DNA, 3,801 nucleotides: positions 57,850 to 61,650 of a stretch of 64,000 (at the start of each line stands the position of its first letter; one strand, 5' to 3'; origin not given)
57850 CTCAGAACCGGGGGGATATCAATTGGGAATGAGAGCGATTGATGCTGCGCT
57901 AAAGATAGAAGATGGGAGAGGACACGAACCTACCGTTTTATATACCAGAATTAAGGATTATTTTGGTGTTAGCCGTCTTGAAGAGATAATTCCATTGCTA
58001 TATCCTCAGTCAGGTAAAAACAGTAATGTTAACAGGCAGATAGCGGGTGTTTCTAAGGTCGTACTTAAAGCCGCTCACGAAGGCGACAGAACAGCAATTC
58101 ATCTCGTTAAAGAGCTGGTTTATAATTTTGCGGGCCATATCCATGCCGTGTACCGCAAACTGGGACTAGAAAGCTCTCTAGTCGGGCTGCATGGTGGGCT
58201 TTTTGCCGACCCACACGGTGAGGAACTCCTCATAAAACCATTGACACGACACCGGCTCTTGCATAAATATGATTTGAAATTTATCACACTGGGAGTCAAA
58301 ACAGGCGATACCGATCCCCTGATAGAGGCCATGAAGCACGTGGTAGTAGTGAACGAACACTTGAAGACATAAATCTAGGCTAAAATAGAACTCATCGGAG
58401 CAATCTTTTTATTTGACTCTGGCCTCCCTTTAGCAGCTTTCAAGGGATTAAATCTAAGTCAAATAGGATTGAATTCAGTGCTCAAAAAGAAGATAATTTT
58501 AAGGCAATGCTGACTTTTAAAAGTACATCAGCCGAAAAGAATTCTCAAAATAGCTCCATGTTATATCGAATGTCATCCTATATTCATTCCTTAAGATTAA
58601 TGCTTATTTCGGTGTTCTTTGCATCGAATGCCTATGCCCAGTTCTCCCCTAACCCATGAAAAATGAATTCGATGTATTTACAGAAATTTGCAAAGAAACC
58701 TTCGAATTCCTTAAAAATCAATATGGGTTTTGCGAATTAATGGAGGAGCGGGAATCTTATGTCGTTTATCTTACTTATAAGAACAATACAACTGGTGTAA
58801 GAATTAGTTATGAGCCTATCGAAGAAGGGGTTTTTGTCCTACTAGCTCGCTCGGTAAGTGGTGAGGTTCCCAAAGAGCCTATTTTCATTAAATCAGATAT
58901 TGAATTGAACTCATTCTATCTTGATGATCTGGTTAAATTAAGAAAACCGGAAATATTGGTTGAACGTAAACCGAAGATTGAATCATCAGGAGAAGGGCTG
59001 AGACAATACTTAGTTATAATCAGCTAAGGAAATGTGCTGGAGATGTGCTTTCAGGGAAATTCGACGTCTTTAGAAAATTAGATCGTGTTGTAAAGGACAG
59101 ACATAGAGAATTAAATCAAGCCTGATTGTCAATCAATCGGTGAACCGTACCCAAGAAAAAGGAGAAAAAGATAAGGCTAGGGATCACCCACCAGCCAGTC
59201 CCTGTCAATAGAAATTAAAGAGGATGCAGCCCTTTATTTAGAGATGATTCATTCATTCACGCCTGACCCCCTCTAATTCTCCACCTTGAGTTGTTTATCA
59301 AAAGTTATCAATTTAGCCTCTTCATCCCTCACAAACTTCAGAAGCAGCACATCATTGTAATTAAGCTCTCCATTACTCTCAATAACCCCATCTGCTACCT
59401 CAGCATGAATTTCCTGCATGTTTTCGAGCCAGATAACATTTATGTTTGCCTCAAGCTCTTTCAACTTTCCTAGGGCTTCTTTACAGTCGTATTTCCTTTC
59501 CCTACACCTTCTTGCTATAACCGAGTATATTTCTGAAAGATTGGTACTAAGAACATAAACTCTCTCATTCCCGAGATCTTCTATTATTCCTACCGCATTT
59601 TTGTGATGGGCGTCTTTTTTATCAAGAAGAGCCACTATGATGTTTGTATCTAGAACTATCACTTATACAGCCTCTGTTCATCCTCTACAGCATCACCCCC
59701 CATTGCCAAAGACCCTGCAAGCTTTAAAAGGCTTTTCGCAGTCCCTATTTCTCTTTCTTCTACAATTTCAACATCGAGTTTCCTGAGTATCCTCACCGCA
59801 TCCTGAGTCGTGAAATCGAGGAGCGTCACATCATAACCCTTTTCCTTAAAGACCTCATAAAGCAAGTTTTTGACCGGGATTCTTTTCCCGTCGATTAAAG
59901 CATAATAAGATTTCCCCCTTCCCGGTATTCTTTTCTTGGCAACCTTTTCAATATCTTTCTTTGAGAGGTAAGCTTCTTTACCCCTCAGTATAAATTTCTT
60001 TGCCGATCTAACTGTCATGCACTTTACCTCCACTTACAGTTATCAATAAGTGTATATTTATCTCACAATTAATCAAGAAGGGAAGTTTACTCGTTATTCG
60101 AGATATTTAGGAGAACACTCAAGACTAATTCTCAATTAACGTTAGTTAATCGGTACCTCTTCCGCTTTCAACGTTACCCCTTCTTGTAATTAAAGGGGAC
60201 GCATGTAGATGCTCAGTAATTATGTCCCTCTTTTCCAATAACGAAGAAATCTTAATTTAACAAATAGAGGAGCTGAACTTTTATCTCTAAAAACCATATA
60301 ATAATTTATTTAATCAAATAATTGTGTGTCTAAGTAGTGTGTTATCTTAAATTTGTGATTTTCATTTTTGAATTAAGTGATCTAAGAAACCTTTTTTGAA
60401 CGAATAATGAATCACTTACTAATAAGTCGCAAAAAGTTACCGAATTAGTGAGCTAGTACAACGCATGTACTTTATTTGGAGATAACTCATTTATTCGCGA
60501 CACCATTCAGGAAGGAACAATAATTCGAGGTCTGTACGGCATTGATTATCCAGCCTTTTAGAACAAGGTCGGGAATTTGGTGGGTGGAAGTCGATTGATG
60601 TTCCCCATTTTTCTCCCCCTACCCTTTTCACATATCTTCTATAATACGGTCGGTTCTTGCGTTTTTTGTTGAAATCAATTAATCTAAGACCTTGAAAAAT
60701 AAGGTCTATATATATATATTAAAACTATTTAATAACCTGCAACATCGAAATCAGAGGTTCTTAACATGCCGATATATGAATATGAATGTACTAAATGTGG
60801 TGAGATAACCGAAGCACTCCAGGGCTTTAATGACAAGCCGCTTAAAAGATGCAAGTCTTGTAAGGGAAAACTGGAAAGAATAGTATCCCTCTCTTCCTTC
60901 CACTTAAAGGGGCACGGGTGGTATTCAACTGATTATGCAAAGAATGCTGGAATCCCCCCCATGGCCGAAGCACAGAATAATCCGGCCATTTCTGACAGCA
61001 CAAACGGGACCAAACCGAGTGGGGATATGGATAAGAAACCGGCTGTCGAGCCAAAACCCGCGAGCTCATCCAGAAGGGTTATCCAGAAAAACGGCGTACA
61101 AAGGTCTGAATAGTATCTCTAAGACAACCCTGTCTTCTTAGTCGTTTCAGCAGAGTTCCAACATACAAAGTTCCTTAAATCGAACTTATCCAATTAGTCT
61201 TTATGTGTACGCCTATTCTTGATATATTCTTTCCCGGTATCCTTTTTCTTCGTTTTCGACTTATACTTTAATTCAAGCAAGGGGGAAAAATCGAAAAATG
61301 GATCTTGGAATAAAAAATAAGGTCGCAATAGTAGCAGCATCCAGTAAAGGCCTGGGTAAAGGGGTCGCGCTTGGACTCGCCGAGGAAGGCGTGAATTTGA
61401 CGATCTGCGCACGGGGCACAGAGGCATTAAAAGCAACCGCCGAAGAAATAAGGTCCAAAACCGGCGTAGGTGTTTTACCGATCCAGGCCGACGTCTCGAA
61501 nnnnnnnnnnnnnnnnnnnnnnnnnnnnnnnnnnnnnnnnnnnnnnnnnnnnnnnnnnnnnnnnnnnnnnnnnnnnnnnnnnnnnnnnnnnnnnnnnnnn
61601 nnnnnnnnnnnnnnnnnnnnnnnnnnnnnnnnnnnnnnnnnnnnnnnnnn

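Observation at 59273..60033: PIN-domain toxin paired with an atypical, long upstream partner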

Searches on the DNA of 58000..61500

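Call 77: search_rna_families(source=window, start=58000, end=61500, threshold=evalue, max_evalue=1)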
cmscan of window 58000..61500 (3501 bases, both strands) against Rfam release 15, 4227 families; matches with E-value up to 1: 0.
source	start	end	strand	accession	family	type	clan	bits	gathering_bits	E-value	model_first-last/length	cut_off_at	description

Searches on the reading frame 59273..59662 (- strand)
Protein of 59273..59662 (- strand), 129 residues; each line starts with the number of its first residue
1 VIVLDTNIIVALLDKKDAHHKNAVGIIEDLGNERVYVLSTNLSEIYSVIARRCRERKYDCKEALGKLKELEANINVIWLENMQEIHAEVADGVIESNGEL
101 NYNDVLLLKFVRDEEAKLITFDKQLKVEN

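Call 3: search_protein_families(library=pfam, proteins=[window:59273-59662:-], max_evalue=1)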
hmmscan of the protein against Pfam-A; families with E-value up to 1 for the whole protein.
window:59273-59662:- (129 aa): 5 families
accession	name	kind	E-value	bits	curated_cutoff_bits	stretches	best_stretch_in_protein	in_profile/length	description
PF01850.27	PIN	-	2.8e-16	60.6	23.6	1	2-126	1-115/120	PIN domain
PF13470.12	PIN_3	-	0.0054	18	27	1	2-57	2-59/115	PIN domain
PF16289.11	PIN_12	-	0.0056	17.5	32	1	2-93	1-97/172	PIN domain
PF18476.7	PIN_8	-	0.0092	16.4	26.1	1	1-76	1-75/227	PIN like domain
PF11897.13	DUF3417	-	0.058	14.3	25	1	62-124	3-62/109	Protein of unknown function (DUF3417)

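Call 4: search_protein_families(library=ncbifam, proteins=[window:59273-59662:-], max_evalue=1)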
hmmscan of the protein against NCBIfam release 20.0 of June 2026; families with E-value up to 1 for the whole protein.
window:59273-59662:- (129 aa): 1 family
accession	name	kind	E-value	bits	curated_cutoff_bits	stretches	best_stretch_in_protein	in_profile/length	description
TIGR00028.1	Mtu_PIN_fam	subfamily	4.5e-08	33.4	73.6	1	1-125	2-129/143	TA system VapC family ribonuclease toxin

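Call 25: search_solved_structures(query=window:59273-59662:-, max_evalue=0.01, show_alignments=3)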
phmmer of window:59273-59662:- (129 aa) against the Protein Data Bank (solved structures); distinct sequences matched with E-value up to 0.01: 0.

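Call 27: find_homologous_proteins(query=window:59273-59662:-, max_evalue=0.001)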
Query window:59273-59662:- (129 aa): 48 proteins with E <= 0.001 among 60 candidates.
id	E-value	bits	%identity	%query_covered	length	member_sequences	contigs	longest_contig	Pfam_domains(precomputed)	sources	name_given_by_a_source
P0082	6.7e-74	264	97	100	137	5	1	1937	PF01850.28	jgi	jgi:predicted nucleic acid-binding protein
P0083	9.2e-67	241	88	99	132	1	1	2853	PF01850.28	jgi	jgi:predicted nucleic acid-binding protein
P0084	4.4e-66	238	90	99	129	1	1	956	PF01850.28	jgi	jgi:predicted nucleic acid-binding protein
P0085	4.2e-64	232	84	100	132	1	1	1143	PF01850.28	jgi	jgi:predicted nucleic acid-binding protein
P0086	3.1e-61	223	81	99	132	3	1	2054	PF01850.28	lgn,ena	-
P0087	4.2e-60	219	81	99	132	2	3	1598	PF01850.28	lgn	-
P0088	1.8e-58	214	83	93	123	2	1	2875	PF01850.28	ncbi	ncbi:MAG: type II toxin-antitoxin system VapC family toxin [Thermodesulfobacteriota bacterium]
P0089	1.6e-54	201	74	97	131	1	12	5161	PF01850.28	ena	-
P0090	3.4e-54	200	71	98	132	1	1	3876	PF01850.28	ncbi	ncbi:MAG: type II toxin-antitoxin system VapC family toxin [Thermodesulfobacteriota bacterium]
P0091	4.1e-54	200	73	97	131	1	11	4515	PF01850.28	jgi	-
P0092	5.0e-54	199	72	97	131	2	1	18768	PF01850.28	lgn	-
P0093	8.2e-54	199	73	97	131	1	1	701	PF01850.28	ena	-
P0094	9.8e-54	199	72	97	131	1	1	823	PF01850.28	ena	-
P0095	1.0e-53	198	73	97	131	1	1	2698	PF01850.28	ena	-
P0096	1.3e-53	198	72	97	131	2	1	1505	PF01850.28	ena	-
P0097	1.4e-53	198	71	98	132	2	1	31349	PF01850.28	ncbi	-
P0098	1.8e-53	198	72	97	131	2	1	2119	PF01850.28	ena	-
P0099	3.3e-53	197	72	97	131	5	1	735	PF01850.28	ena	-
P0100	4.1e-53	197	71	98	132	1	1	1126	PF01850.28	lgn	-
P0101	4.5e-53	196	71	97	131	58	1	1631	PF01850.28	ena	-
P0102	4.7e-53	196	71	97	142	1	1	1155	PF01850.28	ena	-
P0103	7.9e-53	196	70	97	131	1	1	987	PF01850.28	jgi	-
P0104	2.7e-52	194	71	97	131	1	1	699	PF01850.28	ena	-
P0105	4.1e-52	193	70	97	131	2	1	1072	PF01850.28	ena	-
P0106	1.1e-51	192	69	97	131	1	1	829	PF01850.28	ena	-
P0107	3.6e-51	190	70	97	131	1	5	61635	PF01850.28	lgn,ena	-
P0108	7.8e-51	189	69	97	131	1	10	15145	PF01850.28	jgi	jgi:predicted nucleic acid-binding protein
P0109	5.4e-50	186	68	97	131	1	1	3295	PF01850.28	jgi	jgi:predicted nucleic acid-binding protein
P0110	3.2e-45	171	68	86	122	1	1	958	PF01850.28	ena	-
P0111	1.9e-44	169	66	91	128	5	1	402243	PF01850.28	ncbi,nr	ncbi:MAG: hypothetical protein KatS3mg078_1516 [Deltaproteobacteria bacterium]|nr:MAG: hypothetical 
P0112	5.0e-40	154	55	97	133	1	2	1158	PF01850.28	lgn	-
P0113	7.9e-40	154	56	97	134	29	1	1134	PF01850.28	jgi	-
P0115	8.1e-34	134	50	98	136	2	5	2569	PF01850.28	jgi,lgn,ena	-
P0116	7.4e-33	131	50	98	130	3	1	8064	PF01850.28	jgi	-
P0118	1.2e-25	108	48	95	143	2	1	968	PF01850.28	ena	-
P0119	2.7e-25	107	46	97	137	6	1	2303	PF01850.28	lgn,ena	-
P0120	5.4e-25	106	50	96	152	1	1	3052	PF01850.28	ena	-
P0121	5.5e-25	106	49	96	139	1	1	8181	PF01850.28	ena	-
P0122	2.1e-24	104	46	98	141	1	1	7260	PF01850.28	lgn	-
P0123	2.8e-23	100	42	96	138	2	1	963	PF01850.28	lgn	-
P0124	1.8e-22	98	42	96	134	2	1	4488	PF01850.28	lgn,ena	-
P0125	2.0e-21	94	44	97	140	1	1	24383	PF01850.28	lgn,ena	-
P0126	9.2e-21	92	45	96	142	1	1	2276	PF01850.28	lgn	-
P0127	2.0e-17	81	41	96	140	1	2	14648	PF01850.28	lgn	-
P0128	3.3e-17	81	49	74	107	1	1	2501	PF01850.28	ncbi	-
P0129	1.1e-14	73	54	58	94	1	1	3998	PF01850.28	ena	-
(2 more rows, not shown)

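Call 30: search_solved_structures(query=A3, max_evalue=1, show_alignments=3)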
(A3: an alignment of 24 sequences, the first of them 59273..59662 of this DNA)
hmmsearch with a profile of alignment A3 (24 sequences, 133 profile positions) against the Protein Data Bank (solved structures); distinct sequences matched with E-value up to 1: 3.
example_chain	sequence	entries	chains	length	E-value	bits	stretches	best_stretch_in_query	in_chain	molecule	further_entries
1w8i_A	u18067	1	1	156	0.017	18.1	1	3-124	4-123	PUTATIVE VAPC RIBONUCLEASE AF_1683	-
5wzf_A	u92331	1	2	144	0.038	17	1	2-65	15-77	23S rRNA-specific endonuclease VapC20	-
5wz4_A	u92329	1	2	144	0.5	13.3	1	3-65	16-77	23S rRNA-specific endonuclease VapC20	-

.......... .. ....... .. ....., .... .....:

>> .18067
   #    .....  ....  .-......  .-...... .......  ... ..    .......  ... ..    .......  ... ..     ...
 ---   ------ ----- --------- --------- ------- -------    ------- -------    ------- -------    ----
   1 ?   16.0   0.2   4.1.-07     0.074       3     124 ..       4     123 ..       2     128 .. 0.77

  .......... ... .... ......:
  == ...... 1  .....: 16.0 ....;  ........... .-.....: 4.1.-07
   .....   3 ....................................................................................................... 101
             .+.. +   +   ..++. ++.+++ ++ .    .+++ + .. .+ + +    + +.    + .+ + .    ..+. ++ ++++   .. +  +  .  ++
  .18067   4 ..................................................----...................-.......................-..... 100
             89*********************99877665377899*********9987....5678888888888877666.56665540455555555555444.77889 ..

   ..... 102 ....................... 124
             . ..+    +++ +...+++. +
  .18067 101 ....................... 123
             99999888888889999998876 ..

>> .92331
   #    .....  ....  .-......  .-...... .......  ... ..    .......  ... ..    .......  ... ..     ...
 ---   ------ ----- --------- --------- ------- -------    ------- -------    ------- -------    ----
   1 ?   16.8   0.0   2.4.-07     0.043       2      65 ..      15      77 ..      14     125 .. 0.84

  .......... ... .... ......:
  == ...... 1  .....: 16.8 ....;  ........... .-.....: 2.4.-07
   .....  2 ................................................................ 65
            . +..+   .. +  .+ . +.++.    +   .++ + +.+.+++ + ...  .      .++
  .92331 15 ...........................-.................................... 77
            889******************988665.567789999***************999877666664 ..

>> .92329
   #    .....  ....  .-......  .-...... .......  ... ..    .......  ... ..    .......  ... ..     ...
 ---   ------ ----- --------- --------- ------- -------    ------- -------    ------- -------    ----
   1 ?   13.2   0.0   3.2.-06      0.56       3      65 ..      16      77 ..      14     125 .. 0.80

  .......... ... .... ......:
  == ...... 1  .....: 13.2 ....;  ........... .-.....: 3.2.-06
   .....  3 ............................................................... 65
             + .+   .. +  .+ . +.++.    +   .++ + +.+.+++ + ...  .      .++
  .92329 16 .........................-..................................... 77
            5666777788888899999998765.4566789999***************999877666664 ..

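Call 61: search_protein_families(library=padloc, proteins=[window:59273-59662:-], max_evalue=1)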
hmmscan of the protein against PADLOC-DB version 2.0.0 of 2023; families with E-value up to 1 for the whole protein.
window:59273-59662:- (129 aa): 0 families

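Call 62: search_protein_families(library=phrogs, proteins=[window:59273-59662:-], max_evalue=1)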
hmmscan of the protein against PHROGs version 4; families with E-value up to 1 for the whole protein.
window:59273-59662:- (129 aa): 2 families
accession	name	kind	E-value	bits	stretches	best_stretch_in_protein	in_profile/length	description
phrog_2765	-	other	0.00095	19.1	1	2-126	5-118/443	PhoH-like phosphate starvation-inducible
phrog_17270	-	unknown function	0.097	14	1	41-84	6-49/106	-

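Call 67: predict_structure(alignment_id=A3)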
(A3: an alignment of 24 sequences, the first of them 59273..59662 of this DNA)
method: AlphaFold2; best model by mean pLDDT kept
length: 129 residues; sequences in the alignment: 24
mean_pLDDT: 94.9   pTM: 0.86
mean pLDDT of the five models: 94.9, 94.9, 94.7, 94.4, 93.6
residues with pLDDT >= 90: 119; 70-90: 10; 50-70: 0; < 50: 0
segments of 3 or more residues with pLDDT < 50: none
pLDDT, mean of each block of 10 residues (from residue 1): 97 92 95 95 97 94 97 94 92 96 96 96 92
secondary structure, 60 per line:
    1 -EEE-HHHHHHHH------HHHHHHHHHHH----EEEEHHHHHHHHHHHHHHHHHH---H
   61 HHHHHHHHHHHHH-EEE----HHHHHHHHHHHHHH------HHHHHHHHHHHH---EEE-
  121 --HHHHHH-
elements in order: E2-4 H6-13 H20-30 E35-38 H39-56 H60-73 E75-77 H82-95 H102-113 E117-119 H123-128

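Call 70: fold_search(model_id=the predicted structure, library=pdb)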
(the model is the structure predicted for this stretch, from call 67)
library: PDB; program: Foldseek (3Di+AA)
matches with E <= 10: 209; with E <= 0.001: 11
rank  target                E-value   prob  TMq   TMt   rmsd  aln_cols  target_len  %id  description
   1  2fe1                  2.3e-05  1.00  0.67  0.66   4.0       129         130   18  Crystal Structure of PAE0151 from Pyrobaculum aerophilum (released 2005-12-27)
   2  1w8i                  3.9e-05  1.00  0.72  0.61   3.0       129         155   21  The Structure of gene product af1683 from Archaeoglobus fulgidus. (released 2004-11-16)
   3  5wz4_A                6.4e-05  1.00  0.78  0.78   3.0       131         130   18  Crystal structure of Mycobacterium tuberculosis VapC20 (Rv2549c), Sarcin-Ricin loop cleaving toxin (released 2017-10-25)
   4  5wzf_A                1.0e-04  1.00  0.77  0.76   3.1       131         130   18  Crystal structure of Mycobacterium tuberculosis VapC20 (Rv2549c), Sarcin-Ricin loop cleaving toxin (released 2017-10-25)
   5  5wzf_B                1.1e-04  1.00  0.78  0.76   3.0       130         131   18  Crystal structure of Mycobacterium tuberculosis VapC20 (Rv2549c), Sarcin-Ricin loop cleaving toxin (released 2017-10-25)
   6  3zvk_B                2.2e-04  1.00  0.66  0.65   4.1       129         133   20  Crystal structure of VapBC2 from Rickettsia felis bound to a DNA fragment from their promoter (released 2011-12-14)
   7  5x3t_B                2.8e-04  1.00  0.73  0.69   2.7       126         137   16  VapBC from Mycobacterium tuberculosis (released 2017-06-07)
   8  7vwo_A                3.6e-04  1.00  0.67  0.62   3.6       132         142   19  TA complex from Mycobacterium tuberculosis (released 2022-11-16)
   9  3zvk_C                3.8e-04  1.00  0.66  0.65   4.1       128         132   20  Crystal structure of VapBC2 from Rickettsia felis bound to a DNA fragment from their promoter (released 2011-12-14)
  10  8wmm_G                7.7e-04  1.00  0.63  0.61   3.8       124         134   22  Structure of CbCas9-PcrIIC1 complex bound to 28-bp DNA substrate (20-nt complementary) (released 2024-06-05)
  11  3zvk_A                8.2e-04  1.00  0.63  0.61   4.2       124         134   19  Crystal structure of VapBC2 from Rickettsia felis bound to a DNA fragment from their promoter (released 2011-12-14)
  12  1v8o_B                1.1e-03  1.00  0.67  0.65   3.6       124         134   18  Crystal Structure of PAE2754 from Pyrobaculum aerophilum (released 2004-02-10)
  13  4xgq_A                1.3e-03  1.00  0.63  0.62   4.0       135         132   21  Crystal structure of addiction module from Mycobacterial species (released 2015-08-12)
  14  1v8o_F                1.5e-03  1.00  0.67  0.65   3.6       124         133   18  Crystal Structure of PAE2754 from Pyrobaculum aerophilum (released 2004-02-10)
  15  1v8o_A                2.1e-03  1.00  0.68  0.66   3.5       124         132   18  Crystal Structure of PAE2754 from Pyrobaculum aerophilum (released 2004-02-10)
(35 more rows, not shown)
